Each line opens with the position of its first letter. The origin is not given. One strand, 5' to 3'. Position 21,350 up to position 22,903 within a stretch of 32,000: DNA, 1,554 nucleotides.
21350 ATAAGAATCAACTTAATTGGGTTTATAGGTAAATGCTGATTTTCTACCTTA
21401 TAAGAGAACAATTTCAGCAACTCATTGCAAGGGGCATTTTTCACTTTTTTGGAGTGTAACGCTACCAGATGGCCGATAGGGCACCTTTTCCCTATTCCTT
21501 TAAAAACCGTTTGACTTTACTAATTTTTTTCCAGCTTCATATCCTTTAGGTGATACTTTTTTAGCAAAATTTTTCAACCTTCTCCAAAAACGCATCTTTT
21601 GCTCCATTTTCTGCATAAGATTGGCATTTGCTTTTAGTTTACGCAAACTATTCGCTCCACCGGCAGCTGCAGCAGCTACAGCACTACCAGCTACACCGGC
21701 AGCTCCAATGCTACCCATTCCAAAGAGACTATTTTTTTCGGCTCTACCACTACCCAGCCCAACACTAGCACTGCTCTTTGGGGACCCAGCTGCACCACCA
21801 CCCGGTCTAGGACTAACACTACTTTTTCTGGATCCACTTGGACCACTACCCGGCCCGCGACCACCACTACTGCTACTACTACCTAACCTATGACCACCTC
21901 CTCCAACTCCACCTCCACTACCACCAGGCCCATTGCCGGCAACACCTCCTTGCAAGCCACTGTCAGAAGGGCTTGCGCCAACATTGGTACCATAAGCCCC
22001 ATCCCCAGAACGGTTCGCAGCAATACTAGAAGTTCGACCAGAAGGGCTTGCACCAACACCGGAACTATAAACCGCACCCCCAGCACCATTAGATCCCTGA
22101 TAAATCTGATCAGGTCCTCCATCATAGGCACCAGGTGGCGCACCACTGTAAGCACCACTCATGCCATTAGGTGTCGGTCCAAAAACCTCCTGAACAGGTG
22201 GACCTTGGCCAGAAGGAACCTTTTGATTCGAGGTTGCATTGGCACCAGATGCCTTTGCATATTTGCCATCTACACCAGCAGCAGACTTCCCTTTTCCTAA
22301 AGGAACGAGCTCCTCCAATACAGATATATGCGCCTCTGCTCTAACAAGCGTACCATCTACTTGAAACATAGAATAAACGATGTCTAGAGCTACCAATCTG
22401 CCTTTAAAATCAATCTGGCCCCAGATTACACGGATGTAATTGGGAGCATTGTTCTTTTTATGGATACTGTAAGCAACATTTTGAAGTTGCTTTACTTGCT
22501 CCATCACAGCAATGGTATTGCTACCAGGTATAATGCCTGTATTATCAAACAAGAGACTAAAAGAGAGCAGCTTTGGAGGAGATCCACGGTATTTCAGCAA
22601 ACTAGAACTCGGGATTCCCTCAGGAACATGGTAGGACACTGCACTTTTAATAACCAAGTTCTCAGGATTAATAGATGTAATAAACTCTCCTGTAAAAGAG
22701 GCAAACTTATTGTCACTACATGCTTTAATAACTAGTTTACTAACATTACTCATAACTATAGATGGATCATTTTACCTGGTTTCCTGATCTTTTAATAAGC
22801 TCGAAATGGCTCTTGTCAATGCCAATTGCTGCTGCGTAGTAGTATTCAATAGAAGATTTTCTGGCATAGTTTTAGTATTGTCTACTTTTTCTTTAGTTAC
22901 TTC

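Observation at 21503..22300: The Afp7-like protein carries a ~215-residue G/S/A/P low-complexity domain with [G/S]-Tyr-[G/S] motifs and a basic helical tail instead of LysM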

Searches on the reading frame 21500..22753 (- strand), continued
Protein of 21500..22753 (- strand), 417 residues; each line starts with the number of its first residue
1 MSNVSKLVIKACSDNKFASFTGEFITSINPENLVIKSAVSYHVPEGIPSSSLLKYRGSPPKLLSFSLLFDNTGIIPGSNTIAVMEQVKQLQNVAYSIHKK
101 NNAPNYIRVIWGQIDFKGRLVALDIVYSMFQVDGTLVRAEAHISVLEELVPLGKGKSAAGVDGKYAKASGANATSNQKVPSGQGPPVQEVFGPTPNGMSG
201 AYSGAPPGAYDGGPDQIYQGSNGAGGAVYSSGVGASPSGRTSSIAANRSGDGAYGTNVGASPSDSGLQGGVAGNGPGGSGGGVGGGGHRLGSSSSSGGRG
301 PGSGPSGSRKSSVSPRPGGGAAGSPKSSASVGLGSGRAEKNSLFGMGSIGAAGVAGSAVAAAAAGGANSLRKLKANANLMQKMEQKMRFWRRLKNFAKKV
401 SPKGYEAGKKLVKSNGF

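Call 43: search_solved_structures(query=A2, max_evalue=0.01, show_alignments=2)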
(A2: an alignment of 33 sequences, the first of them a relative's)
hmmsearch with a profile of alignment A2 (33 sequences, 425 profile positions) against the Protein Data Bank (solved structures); distinct sequences matched with E-value up to 0.01: 7.
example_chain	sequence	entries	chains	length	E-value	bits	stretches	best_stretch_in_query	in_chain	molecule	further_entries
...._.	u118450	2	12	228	1.6e-32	116.9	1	4-147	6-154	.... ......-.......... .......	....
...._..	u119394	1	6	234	2e-23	86.9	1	6-157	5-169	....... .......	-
9rce_H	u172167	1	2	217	4.2e-22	82.6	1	22-163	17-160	Peptidoglycan-binding protein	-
6rao_G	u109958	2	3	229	2.1e-18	70.4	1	3-152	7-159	Afp7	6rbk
9qgl_7A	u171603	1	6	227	5.2e-18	69.1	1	3-149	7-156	Contractile injection system tube protein N-terminal domain-containing protein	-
6j0n_b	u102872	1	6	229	6e-17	65.6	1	3-161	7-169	Pvc7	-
9gtp_P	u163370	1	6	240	0.0041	20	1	25-147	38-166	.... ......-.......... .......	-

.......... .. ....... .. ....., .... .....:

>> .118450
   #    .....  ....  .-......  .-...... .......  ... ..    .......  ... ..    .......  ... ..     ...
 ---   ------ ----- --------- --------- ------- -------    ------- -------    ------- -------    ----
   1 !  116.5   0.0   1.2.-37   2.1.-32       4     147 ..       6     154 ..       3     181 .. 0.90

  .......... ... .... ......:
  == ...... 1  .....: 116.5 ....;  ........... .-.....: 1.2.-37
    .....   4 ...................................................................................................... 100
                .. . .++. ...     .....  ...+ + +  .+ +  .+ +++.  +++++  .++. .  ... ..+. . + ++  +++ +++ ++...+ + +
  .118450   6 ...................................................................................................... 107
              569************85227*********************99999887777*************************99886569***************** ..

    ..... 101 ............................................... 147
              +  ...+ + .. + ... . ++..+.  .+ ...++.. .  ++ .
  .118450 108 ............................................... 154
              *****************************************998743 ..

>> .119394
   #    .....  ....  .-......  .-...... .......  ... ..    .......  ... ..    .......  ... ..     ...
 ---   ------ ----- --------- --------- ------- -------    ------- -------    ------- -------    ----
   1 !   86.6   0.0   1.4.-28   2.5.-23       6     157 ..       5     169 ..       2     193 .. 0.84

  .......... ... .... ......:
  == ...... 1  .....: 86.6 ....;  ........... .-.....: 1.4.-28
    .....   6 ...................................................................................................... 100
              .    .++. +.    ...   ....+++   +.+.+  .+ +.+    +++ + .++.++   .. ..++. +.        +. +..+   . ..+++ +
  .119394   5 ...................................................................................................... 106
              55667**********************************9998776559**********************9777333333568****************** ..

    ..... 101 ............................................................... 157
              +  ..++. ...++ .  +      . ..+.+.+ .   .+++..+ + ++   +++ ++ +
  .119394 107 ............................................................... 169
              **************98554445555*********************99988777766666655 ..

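Call 53: find_related_loci(query=A2, collection=genome_contigs, flank=4000)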
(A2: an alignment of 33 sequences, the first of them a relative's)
Query A2 (417 aa) in genome_contigs; peptide patterns used: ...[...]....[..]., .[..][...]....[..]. (x = any residue, [..] = any of these).
27 stretches matched a pattern; 14 encode a relative of the query (tblastn E <= 1e-3); 14 distinct loci.
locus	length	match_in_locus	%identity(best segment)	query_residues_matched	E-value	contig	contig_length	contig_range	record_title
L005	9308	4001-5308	67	1-413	6e-142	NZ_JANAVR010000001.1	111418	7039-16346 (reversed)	Candidatus Cardinium sp. TP LFAMDCML_1, whole genome shotgun sequence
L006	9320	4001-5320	61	1-417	8e-133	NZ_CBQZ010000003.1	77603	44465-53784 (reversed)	Cardinium endosymbiont cBtQ1 of Bemisia tabaci strain cBtQ1, whole genome shotgun sequence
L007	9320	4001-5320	59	1-417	8e-128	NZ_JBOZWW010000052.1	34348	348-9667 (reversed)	Candidatus Cardinium hertigii strain cEina3 LIT_NODE_22_length_34348_cov_59.067847_pilon, whole genome shotgun sequence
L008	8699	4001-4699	83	1-234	6e-124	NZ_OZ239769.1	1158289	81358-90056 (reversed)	Cardinium endosymbiont of Nabis limbatus isolate 54698 chromosome 1, complete sequence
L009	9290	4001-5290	48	1-414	3e-111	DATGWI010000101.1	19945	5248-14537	MAG TPA_asm: Amoebophilaceae bacterium isolate SMAG_U10578 k141_364648, whole genome shotgun sequence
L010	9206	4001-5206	56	1-411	7e-113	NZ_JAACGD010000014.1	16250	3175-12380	Candidatus Cardinium sp. cBcalN2 contig_14, whole genome shotgun sequence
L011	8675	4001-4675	74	1-225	3e-110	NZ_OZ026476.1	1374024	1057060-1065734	Cardinium endosymbiont of Tipula unca isolate 54697 chromosome 1, complete sequence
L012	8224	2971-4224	50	1-413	6e-109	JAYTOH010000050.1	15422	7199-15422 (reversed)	MAG: Amoebophilaceae bacterium isolate GFS_4065 GFS_4065_49, whole genome shotgun sequence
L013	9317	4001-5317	60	1-417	5e-134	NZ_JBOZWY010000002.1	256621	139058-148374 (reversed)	Candidatus Cardinium hertigii strain cEhis1 2, whole genome shotgun sequence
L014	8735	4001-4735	49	4-237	4e-60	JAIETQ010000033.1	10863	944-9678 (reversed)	MAG: Amoebophilaceae bacterium isolate time.spades.CONCOCT.2.5kb_017 c_000000000035, whole genome shotgun sequence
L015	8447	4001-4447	54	1-149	6e-47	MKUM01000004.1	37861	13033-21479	MAG: Candidatus Amoebophilus sp. 36-38 SCNpilot_cont_1000_p_scaffold_1061, whole genome shotgun sequence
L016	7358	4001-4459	49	1-153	1e-43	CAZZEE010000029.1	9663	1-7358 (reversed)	MAG TPA_asm: uncultured Cytophagales bacterium isolate SRP128246_co1_437 genome assembly, contig: NODE_17998_length_9663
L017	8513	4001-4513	42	4-175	3e-37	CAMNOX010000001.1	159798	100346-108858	MAG: uncultured Cytophagales bacterium isolate SRR873596_bin.124_metaWRAP_v1.3_MAG genome assembly, contig: NODE.117_len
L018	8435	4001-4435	32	4-143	9e-18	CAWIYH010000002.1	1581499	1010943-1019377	MAG: uncultured Acidobacteriota bacterium isolate MFD04944.bin.1.167 genome assembly, contig: contig_35229, whole genome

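Call 68: fold_search(model_id=the predicted structure, library=pdb)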
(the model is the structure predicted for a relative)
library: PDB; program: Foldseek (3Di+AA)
matches with E <= 10: 558; with E <= 0.001: 19
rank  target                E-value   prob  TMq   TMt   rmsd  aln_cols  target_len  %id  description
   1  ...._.                1.7e-11  1.00  0.30  0.53   4.6       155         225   32  Cryo-EM structure of an extracellular contractile injection system in marine bacterium Algoriphagus machipongonensis,  (released 2022-02-16)
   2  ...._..               9.1e-11  1.00  0.28  0.48   5.7       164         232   27  Cryo-EM structure of the contractile injection system base plate from Anabaena PCC7120 (released 2022-02-23)
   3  9qgl_7A               2.0e-10  1.00  0.28  0.50   5.0       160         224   27  Cryo-EM structure of the PlPVC1 baseplate, 6-fold symmetrized (C6), in extended state (released 2025-10-29)
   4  6j0n_b                3.6e-10  1.00  0.29  0.52   4.8       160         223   26  Cryo-EM Structure of an Extracellular Contractile Injection System, baseplate in extended state, refined in C6 symmetr (released 2019-04-10)
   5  6rao_G                2.7e-08  1.00  0.29  0.50   4.8       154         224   25  Cryo-EM structure of the anti-feeding prophage (AFP) baseplate, 6-fold symmetrised (released 2019-04-17)
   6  6rbk_A                3.8e-08  1.00  0.28  0.50   4.9       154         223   25  Cryo-EM structure of the anti-feeding prophage (AFP) baseplate in extended state, 3-fold symmetrised (released 2019-04-24)
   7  9gtp_M                1.8e-07  1.00  0.27  0.45   6.3       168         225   18  Cryo-EM structure of a contractile injection system in Streptomyces coelicolor, the baseplate complex in extended stat (released 2025-06-18)
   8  8kea_P                5.4e-06  1.00  0.27  0.38   6.6       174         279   16  Cyanophage A-1(L) baseplate-initiators (released 2024-04-10)
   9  8kea_R                1.5e-05  1.00  0.27  0.37   6.0       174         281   17  Cyanophage A-1(L) baseplate-initiators (released 2024-04-10)
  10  9gb2_S                1.8e-04  1.00  0.24  0.45  10.0       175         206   14  Extended phiCD508 baseplate (released 2025-03-26)
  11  9euf_M                2.1e-04  1.00  0.26  0.42   7.0       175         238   14  Cryo-EM structure of Staphylococcus aureus bacteriophage phi812 baseplate in the pre-contraction state - complete (released 2025-04-09)
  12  9g8s_S                2.4e-04  1.00  0.23  0.44   5.1       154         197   15  C3 reconstruction of extended phiCD508 needle (released 2025-04-09)
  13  8eon_D                2.4e-04  1.00  0.21  0.40  17.7       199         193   14  Pseudomonas phage E217 baseplate complex (released 2023-07-26)
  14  8eon_A                2.8e-04  1.00  0.21  0.46  12.8       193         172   12  Pseudomonas phage E217 baseplate complex (released 2023-07-26)
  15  9ndy_A                4.5e-04  1.00  0.24  0.43   8.1       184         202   12  Composite baseplate asymmetric unit of JohannRWettstein (Bas63) (released 2025-11-19)
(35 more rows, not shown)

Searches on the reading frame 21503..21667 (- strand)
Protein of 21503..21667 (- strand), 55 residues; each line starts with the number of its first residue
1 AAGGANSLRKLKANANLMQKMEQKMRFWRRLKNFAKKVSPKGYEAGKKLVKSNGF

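Call 73: find_homologous_proteins(query=A5, max_evalue=1)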
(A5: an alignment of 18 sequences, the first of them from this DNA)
Query A5 (18 sequences): 473 candidates shared short words with the query, none scored E <= 1.

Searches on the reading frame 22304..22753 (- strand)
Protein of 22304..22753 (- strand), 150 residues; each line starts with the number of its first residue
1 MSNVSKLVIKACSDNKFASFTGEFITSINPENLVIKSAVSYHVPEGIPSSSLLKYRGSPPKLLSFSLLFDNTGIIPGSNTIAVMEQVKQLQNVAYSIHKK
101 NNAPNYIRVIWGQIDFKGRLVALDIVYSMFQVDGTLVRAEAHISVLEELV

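Call 18: search_protein_representatives(protein=window:22304-22753:-)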
Query: 150 residues. Proteins with E-value up to 0.001 (for the whole library): 660; up to 1e-10: 144; up to 1e-30: 25. The best 150 are listed.
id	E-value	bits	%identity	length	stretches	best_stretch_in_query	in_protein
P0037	2.6e-78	276.9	87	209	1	1-150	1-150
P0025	7.1e-76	269.0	84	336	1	1-149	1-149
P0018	7.1e-76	269.0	83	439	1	1-149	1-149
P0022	6.1e-72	256.3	79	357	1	1-150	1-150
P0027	5.0e-65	233.9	71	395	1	1-150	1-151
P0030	9.8e-58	210.3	70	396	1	3-148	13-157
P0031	4.0e-57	208.3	67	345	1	1-149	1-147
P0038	9.7e-47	174.7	59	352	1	1-148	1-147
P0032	1.5e-43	164.3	59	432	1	4-149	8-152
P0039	2.1e-39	150.9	51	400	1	3-149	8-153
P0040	4.7e-39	149.8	54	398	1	3-148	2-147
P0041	3.9e-37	143.5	52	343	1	1-147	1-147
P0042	4.7e-37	143.3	49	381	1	3-149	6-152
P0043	2.6e-36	140.9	49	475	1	3-149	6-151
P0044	1.3e-34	135.4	47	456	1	2-149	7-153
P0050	6.8e-32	126.6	46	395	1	5-148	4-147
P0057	1.1e-29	119.4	47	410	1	3-147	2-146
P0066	8.4e-23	97.1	36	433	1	4-149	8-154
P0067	4.8e-22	94.7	43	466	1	12-130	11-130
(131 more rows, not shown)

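Call 49: list_cluster_members(proteins=[P0039, P0040, P0041, P0042, P0043, P0044, P0050, P0057, P0066, P0067])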
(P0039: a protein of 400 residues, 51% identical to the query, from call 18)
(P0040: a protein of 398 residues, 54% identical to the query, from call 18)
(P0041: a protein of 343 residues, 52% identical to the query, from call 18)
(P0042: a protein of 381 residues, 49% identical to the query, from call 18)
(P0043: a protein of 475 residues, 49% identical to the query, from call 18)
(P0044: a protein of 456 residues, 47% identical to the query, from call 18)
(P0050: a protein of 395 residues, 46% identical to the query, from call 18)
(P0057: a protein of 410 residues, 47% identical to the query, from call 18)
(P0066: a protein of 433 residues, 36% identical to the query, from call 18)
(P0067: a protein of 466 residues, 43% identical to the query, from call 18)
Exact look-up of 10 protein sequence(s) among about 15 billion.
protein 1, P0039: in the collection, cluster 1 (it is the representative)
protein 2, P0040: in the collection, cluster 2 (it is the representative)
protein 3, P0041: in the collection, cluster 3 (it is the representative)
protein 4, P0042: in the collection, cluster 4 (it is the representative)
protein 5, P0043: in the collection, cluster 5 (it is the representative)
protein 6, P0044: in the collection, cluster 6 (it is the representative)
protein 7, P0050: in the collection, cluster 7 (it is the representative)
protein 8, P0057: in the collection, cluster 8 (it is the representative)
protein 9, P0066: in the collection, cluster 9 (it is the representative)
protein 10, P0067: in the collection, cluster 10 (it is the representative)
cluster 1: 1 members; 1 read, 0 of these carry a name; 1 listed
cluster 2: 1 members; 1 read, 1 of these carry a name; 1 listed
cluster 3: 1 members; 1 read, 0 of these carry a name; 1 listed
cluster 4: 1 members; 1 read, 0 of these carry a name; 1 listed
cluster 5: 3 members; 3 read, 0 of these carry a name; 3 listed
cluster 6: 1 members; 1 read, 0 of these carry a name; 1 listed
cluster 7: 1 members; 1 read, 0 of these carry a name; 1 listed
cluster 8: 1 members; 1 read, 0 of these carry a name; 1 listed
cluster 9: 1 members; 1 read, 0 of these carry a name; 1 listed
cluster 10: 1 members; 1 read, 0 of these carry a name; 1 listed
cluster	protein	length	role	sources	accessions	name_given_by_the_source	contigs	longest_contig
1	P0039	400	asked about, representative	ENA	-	-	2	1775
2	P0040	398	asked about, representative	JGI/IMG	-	hypothetical protein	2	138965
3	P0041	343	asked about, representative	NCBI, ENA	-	-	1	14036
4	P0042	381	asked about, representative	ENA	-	-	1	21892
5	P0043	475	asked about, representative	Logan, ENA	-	-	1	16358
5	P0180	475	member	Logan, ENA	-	-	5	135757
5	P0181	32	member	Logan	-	-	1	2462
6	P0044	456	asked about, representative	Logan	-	-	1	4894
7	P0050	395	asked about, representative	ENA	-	-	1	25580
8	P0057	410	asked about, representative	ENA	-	-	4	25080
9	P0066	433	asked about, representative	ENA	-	-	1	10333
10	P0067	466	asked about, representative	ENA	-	-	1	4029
